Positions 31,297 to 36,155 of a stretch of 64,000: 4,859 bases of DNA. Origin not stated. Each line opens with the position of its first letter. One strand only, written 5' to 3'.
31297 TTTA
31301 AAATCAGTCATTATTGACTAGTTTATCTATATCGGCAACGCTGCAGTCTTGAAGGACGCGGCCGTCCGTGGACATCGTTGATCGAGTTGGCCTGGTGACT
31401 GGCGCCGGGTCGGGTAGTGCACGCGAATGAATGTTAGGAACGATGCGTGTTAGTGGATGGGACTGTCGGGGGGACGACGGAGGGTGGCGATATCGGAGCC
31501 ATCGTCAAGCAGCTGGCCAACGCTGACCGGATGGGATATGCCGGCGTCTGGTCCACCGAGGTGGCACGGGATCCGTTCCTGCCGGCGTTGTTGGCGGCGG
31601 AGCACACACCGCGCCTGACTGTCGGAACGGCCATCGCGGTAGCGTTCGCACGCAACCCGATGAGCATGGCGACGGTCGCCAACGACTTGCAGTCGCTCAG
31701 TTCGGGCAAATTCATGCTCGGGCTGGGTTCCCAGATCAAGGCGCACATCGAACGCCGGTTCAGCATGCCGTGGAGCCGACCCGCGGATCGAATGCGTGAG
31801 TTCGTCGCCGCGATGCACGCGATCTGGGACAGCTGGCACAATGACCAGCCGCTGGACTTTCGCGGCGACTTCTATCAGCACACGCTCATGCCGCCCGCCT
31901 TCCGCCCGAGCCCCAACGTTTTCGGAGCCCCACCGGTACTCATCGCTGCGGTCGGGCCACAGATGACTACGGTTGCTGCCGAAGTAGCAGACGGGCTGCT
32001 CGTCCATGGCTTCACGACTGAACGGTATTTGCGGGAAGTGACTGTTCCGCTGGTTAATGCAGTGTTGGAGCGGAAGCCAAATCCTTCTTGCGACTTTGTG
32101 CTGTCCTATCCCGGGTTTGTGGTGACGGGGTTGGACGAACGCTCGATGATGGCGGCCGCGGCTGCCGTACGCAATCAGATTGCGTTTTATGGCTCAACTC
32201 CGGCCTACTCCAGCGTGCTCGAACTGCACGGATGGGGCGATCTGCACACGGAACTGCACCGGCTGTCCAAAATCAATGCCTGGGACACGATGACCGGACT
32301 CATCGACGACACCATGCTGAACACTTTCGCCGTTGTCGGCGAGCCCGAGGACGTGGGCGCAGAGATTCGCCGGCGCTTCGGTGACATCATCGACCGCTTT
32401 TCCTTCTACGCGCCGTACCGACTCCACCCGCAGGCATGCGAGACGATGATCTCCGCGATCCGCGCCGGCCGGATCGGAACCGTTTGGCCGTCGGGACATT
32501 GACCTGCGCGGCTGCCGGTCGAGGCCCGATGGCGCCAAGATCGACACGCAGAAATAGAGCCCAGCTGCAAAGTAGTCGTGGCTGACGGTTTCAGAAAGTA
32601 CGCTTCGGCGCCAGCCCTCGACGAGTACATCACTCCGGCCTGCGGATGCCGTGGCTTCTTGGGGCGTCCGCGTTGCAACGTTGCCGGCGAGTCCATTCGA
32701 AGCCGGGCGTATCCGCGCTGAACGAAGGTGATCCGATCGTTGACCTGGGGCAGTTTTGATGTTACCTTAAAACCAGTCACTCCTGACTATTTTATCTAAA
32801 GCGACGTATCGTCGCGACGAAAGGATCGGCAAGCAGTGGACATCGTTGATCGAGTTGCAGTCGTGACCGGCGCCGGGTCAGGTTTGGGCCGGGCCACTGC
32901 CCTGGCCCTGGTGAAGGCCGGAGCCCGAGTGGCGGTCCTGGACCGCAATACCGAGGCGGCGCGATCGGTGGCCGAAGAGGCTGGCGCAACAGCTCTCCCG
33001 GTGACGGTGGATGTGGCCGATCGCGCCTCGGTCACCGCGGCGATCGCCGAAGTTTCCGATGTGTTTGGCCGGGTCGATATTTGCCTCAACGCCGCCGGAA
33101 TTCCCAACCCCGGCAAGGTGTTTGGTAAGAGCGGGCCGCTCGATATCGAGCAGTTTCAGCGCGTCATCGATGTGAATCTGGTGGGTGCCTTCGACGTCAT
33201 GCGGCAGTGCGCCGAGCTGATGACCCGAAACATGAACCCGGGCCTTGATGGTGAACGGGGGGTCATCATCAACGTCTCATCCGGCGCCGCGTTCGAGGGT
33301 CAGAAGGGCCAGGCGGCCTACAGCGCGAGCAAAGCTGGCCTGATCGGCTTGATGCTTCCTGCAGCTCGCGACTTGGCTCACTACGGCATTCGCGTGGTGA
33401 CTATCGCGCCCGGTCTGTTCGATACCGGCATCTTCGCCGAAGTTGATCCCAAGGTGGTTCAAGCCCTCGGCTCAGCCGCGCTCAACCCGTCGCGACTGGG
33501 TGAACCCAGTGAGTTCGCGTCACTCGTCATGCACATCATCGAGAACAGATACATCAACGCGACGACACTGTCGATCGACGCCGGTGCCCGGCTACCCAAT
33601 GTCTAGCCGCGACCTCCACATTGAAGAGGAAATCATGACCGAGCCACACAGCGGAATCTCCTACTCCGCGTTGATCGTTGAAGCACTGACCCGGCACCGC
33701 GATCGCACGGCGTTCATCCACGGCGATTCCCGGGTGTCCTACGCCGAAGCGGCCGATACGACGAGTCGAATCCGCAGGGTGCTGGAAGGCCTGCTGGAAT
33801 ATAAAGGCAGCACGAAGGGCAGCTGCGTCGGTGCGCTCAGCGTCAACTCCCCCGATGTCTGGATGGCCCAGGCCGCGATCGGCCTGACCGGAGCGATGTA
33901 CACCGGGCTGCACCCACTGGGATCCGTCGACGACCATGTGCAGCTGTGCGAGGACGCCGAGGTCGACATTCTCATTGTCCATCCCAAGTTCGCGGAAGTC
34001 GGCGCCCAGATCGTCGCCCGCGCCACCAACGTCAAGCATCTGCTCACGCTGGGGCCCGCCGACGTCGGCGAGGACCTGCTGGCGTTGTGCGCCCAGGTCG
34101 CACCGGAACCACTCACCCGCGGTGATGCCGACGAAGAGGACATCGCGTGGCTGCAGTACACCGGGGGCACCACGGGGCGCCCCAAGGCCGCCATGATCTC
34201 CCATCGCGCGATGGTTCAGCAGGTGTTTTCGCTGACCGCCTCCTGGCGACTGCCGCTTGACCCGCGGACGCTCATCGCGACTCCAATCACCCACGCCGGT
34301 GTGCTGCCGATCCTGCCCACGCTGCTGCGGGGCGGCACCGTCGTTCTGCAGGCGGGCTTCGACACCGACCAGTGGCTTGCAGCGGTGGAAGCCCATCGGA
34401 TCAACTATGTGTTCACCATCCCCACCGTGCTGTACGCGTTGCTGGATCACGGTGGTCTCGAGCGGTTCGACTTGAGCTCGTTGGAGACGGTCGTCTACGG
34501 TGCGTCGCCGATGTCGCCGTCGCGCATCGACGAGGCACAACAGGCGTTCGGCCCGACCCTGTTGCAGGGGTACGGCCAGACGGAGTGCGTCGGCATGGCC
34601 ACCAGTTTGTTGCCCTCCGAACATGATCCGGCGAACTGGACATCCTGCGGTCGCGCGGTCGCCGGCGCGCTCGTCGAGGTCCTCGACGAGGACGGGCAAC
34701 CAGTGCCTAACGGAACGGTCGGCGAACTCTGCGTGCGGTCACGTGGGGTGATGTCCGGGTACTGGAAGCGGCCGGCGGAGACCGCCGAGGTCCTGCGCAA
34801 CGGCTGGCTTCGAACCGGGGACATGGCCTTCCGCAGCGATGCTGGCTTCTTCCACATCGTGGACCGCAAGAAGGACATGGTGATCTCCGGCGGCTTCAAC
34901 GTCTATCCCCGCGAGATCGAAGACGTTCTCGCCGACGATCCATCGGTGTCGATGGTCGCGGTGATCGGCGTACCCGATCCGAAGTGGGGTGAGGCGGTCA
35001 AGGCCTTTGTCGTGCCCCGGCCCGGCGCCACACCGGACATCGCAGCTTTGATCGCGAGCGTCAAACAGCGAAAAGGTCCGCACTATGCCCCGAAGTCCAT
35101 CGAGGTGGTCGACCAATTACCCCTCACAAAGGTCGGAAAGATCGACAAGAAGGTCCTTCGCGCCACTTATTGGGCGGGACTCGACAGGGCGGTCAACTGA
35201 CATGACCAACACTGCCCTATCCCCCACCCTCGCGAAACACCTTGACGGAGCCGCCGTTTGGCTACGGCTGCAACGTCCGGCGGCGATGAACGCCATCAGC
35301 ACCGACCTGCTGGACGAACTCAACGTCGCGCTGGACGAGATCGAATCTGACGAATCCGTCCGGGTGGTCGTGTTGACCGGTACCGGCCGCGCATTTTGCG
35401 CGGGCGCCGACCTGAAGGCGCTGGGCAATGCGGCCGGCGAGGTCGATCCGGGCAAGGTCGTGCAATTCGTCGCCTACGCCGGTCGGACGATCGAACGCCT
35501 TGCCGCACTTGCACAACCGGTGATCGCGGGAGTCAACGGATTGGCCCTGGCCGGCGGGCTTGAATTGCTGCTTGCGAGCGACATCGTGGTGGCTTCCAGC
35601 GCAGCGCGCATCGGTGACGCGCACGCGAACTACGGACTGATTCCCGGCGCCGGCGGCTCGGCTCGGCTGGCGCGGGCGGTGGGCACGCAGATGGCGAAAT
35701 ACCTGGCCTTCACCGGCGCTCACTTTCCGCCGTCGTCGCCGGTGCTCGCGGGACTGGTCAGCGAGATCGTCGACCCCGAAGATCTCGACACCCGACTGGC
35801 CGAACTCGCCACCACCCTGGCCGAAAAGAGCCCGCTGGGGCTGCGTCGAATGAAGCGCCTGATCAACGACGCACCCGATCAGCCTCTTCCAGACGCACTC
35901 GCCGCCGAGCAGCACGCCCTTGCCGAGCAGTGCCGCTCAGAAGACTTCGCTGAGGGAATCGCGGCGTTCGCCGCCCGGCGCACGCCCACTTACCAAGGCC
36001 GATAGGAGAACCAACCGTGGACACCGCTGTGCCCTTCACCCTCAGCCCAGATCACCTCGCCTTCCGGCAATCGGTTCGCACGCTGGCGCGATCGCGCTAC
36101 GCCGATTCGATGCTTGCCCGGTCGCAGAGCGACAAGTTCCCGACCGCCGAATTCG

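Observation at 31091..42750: Five copies of YAGTCA-N4-TGACTA define a probable regulon for the local TetR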

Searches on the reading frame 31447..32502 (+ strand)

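Call 13: search_protein_families(library=pfam, proteins=[window:31447-32502:+])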
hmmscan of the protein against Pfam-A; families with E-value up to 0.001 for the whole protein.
window:31447-32502:+ (351 aa): 1 family
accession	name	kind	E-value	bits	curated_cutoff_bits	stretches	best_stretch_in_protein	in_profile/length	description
PF00296.26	Bac_luciferase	-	3.2e-59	201.3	27.9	1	9-309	15-306/314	Luciferase-like monooxygenase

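Call 14: search_protein_families(library=ncbifam, proteins=[window:31447-32502:+], max_evalue=0.01)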
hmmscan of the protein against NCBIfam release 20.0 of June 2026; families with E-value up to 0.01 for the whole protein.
window:31447-32502:+ (351 aa): 22 families
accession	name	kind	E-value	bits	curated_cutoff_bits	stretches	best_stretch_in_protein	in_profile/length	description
TIGR03617.1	F420_MSMEG_2256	subfamily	1.7e-141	470.7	278.15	1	25-339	3-317/318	TIGR03617 family F420-dependent LLM class oxidoreductase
TIGR03564.1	F420_MSMEG_4879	subfamily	2.6e-35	122.3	234.25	1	19-265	1-235/265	TIGR03564 family F420-dependent LLM class oxidoreductase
NF002619.0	PRK02271.1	equivalog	4.6e-26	91.9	276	1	16-308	13-293/329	5,10-methylenetetrahydromethanopterin reductase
TIGR03841.1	F420_Rv3093c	subfamily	1.6e-25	90.1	213.65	1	20-309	13-283/298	LLM class F420-dependent oxidoreductase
TIGR04024.1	F420_NP1902A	hypoth_equivalog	2.4e-25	89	345.4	1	17-312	15-300/330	TIGR04024 family LLM class F420-dependent oxidoreductase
TIGR03559.1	F420_Rv3520c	subfamily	4.4e-24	85.1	335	1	15-308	11-312/325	LLM class F420-dependent oxidoreductase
TIGR03555.1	F420_mer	equivalog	8.1e-24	84.6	348.7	1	23-307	18-291/325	5,10-methylenetetrahydromethanopterin reductase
TIGR03857.1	F420_MSMEG_2249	hypoth_equivalog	2.8e-17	63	218.4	1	12-290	9-275/329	TIGR03857 family LLM class F420-dependent oxidoreductase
TIGR03619.1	F420_Rv2161c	subfamily_domain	4.3e-17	62.5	166.9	1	35-207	39-203/247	TIGR03619 family F420-dependent LLM class oxidoreductase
TIGR03560.1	F420_Rv1855c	subfamily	1.1e-15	58.1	231.4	1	50-183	59-190/227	TIGR03560 family F420-dependent LLM class oxidoreductase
TIGR03620.1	F420_MSMEG_4141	subfamily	1.5e-15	57.3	219.8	1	18-125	19-121/280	TIGR03620 family F420-dependent LLM class oxidoreductase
TIGR03621.1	F420_MSMEG_2516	subfamily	1.5e-12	47.2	213.15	1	41-194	40-183/295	TIGR03621 family F420-dependent LLM class oxidoreductase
TIGR03571.1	lucif_BA3436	subfamily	7.3e-09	35.3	303.9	1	42-189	68-209/304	TIGR03571 family LLM class oxidoreductase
TIGR03554.1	F420_G6P_DH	equivalog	1.1e-08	34.4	420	1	35-203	42-209/331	glucose-6-phosphate dehydrogenase (coenzyme-F420)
TIGR03557.1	F420_G6P_family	subfamily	5.7e-08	32.3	210.4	1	20-186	16-187/316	TIGR03557 family F420-dependent LLM class oxidoreductase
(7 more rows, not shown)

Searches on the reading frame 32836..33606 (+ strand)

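Call 13: search_protein_families(library=pfam, proteins=[window:32836-33606:+])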
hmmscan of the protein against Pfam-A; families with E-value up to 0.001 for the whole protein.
window:32836-33606:+ (256 aa): 5 families
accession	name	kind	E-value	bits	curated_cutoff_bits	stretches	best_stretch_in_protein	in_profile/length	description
PF00106.31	adh_short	-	1.1e-52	178.8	26.6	1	6-204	1-191/195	short chain dehydrogenase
PF13561.12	adh_short_C2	-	6.8e-45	153.9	27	1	12-251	1-235/236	Enoyl-(Acyl carrier protein) reductase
PF08659.16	KR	-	8.6e-12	45.8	22.6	1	9-170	4-157/180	KR domain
PF03435.24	Sacchrp_dh_NADP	-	0.00013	22.7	25.1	1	9-88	2-77/129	Saccharopine dehydrogenase NADP binding domain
PF01370.27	Epimerase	-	0.0002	21.3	20.9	1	9-92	2-77/240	NAD dependent epimerase/dehydratase family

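Call 14: search_protein_families(library=ncbifam, proteins=[window:32836-33606:+], max_evalue=0.01)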
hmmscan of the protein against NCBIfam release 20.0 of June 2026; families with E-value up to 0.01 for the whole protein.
window:32836-33606:+ (256 aa): 229 families (the best 25 are shown)
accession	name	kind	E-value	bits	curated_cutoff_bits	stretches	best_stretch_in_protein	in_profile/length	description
NF006072.0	PRK08217.1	subfamily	1.8e-52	178.7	298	1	1-253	1-253/253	3-ketoacyl-(acyl-carrier-protein) reductase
NF004198.0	PRK05653.1-3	equivalog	4.5e-50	170.4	296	1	5-251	7-246/248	3-oxoacyl-ACP reductase FabG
NF005559.1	PRK07231.1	subfamily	1.3e-45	155.8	215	1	4-251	3-247/249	glucose 1-dehydrogenase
TIGR01830.1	3oxo_ACP_reduc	equivalog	1.7e-45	155.6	297.75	1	8-250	1-237/239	3-oxoacyl-[acyl-carrier-protein] reductase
NF009466.0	PRK12826.1-2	subfamily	3.6e-45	154.4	222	1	5-252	3-245/248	3-oxoacyl-ACP reductase FabG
NF005067.0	PRK06484.1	equivalog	2.3e-44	151.8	713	1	5-251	9-251/524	short chain dehydrogenase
NF004791.0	PRK06138.1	equivalog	1.7e-43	148.8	312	1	1-251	1-249/252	SDR family oxidoreductase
TIGR01829.1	AcAcCoA_reduct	subfamily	2.3e-41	142.1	302.1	1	6-251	1-240/242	acetoacetyl-CoA reductase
NF004514.1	PRK05855.1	equivalog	2.2e-40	138.8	455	1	4-202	312-503/578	SDR family oxidoreductase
NF005472.0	PRK07067.1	equivalog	7.5e-40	137.1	338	1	3-251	4-254/257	L-iditol 2-dehydrogenase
NF009464.0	PRK12824.1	subfamily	1.8e-39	135.9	269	1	5-251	2-242/245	3-oxoacyl-ACP reductase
NF052558.1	MBtsdlDhBudC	equivalog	2e-39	135.6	270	1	5-251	3-241/250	meso-2,3-butanediol dehydrogenase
NF047923.1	pyridox_DH_SDR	equivalog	3.7e-39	134.7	325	1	5-251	3-240/243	pyridoxal 4-dehydrogenase, SDR-type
TIGR03971.1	SDR_subfam_1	subfamily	4.5e-39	134.4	300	1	5-251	3-268/271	mycofactocin-coupled SDR family oxidoreductase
NF004818.0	PRK06172.1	equivalog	1.1e-38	133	336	1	2-251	4-250/253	SDR family oxidoreductase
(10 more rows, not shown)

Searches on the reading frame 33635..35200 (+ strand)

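Call 13: search_protein_families(library=pfam, proteins=[window:33635-35200:+])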
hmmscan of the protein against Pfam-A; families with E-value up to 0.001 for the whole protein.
window:33635-35200:+ (521 aa): 2 families
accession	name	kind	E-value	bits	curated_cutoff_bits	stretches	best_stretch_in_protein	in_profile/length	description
PF00501.34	AMP-binding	-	1.3e-74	251.8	29.9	1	17-377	4-384/384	AMP-binding enzyme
PF13193.12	AMP-binding_C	-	5.9e-20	72.4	24.5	1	427-502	1-76/76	AMP-binding enzyme C-terminal domain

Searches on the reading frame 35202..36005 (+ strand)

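Call 13: search_protein_families(library=pfam, proteins=[window:35202-36005:+])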
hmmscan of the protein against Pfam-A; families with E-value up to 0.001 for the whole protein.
window:35202-36005:+ (267 aa): 2 families
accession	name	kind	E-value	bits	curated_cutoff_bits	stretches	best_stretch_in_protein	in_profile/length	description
PF00378.25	ECH_1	-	2.6e-55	187.9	27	1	21-266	9-250/251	Enoyl-CoA hydratase/isomerase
PF16113.10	ECH_2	-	7.9e-39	134.5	27.2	2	20-204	3-186/335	Enoyl-CoA hydratase/isomerase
